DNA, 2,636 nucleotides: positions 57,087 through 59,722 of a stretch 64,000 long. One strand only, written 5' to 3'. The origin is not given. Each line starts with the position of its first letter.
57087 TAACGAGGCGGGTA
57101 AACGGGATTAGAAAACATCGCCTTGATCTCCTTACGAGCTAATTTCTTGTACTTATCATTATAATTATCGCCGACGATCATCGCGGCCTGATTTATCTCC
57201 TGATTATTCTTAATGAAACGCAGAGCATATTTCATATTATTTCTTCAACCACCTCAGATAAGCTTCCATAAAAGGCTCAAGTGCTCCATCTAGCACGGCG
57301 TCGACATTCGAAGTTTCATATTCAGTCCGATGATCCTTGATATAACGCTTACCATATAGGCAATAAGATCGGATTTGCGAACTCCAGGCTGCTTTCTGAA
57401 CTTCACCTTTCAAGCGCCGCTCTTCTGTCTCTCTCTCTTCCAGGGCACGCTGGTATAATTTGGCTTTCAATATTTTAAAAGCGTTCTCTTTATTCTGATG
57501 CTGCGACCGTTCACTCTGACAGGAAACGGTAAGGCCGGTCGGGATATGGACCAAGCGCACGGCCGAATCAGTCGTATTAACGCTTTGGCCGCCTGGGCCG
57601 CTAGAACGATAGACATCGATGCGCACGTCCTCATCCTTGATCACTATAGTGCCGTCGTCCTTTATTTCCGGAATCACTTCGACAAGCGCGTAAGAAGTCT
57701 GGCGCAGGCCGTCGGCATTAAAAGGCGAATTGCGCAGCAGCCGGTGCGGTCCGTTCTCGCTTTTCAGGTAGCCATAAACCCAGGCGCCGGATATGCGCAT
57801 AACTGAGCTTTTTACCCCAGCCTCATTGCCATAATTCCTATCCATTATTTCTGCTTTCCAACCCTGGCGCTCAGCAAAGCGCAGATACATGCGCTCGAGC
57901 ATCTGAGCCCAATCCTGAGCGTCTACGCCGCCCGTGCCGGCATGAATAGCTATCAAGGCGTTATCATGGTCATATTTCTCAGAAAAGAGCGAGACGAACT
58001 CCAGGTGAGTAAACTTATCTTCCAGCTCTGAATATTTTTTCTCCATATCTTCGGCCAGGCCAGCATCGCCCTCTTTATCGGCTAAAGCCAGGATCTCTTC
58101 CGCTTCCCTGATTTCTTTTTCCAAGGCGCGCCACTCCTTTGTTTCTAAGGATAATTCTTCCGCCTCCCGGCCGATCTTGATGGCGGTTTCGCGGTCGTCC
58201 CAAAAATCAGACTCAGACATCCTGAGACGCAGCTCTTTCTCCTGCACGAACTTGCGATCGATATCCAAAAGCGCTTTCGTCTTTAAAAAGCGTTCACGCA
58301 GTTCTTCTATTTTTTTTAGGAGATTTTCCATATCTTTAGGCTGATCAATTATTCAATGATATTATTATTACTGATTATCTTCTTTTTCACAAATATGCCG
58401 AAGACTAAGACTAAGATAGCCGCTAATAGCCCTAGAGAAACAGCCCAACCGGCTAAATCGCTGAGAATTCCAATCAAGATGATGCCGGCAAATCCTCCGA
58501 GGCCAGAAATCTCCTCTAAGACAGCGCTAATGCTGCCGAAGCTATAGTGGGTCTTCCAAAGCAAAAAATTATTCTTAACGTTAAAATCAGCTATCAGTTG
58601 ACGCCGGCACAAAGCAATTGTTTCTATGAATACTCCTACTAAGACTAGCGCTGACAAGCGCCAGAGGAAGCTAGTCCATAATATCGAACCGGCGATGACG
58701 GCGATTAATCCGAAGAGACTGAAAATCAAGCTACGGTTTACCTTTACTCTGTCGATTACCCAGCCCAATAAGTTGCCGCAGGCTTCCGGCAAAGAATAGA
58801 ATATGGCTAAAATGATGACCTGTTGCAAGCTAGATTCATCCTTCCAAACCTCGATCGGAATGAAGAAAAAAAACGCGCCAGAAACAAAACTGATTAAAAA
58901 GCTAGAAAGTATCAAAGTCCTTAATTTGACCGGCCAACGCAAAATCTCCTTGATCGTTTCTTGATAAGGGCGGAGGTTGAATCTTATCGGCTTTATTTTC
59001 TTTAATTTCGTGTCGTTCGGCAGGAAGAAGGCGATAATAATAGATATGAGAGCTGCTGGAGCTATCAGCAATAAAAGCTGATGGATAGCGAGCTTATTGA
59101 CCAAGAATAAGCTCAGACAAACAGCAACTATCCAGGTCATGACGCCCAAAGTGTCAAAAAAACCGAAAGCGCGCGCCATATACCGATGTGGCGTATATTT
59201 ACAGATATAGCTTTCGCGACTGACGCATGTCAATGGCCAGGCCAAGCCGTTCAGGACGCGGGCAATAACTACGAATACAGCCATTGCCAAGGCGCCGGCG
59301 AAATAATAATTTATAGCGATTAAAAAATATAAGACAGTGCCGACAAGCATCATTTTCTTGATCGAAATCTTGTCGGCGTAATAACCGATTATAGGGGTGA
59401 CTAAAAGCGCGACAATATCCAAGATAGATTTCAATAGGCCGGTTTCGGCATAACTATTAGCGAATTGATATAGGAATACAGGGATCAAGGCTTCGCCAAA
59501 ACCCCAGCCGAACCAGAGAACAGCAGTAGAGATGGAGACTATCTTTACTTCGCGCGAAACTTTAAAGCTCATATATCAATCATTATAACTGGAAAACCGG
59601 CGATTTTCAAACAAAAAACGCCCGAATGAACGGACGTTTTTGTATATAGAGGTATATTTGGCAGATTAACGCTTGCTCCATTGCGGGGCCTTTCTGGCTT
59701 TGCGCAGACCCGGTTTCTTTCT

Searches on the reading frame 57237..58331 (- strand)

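Call 53: search_protein_families(library=pfam, proteins=[window:57237-58331:-], max_evalue=0.001)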
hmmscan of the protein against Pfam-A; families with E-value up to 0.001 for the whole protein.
window:57237-58331:- (364 aa): 2 families
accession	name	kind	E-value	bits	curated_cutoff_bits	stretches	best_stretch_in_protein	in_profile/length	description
PF03462.23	PCRF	-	1.5e-47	162.3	24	1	32-217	6-194/194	PCRF domain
PF00472.26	RF-1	-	3e-39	134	35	1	228-335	4-116/116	RF-1 domain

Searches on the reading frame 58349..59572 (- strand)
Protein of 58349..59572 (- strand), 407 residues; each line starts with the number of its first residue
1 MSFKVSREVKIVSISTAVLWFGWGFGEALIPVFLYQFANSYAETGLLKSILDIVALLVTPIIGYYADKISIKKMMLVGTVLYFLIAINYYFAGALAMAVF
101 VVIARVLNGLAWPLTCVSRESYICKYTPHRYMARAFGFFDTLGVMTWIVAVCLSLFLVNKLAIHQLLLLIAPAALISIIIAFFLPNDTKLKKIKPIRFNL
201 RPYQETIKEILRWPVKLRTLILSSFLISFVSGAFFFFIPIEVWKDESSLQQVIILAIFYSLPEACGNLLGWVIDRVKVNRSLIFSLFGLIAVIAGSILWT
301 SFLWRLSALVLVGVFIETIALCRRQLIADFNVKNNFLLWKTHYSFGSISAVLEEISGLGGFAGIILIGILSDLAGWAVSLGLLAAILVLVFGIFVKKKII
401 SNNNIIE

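Call 53: search_protein_families(library=pfam, proteins=[window:58349-59572:-], max_evalue=0.001)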
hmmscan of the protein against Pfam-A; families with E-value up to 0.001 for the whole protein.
window:58349-59572:- (407 aa): 2 families
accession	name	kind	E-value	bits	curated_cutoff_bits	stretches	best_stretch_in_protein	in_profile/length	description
PF07690.21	MFS_1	-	1.8e-26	93.3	33.4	1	13-317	2-309/347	Major Facilitator Superfamily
PF00083.30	Sugar_tr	-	0.00058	19.3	22.3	1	42-186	46-193/452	Sugar (and other) transporter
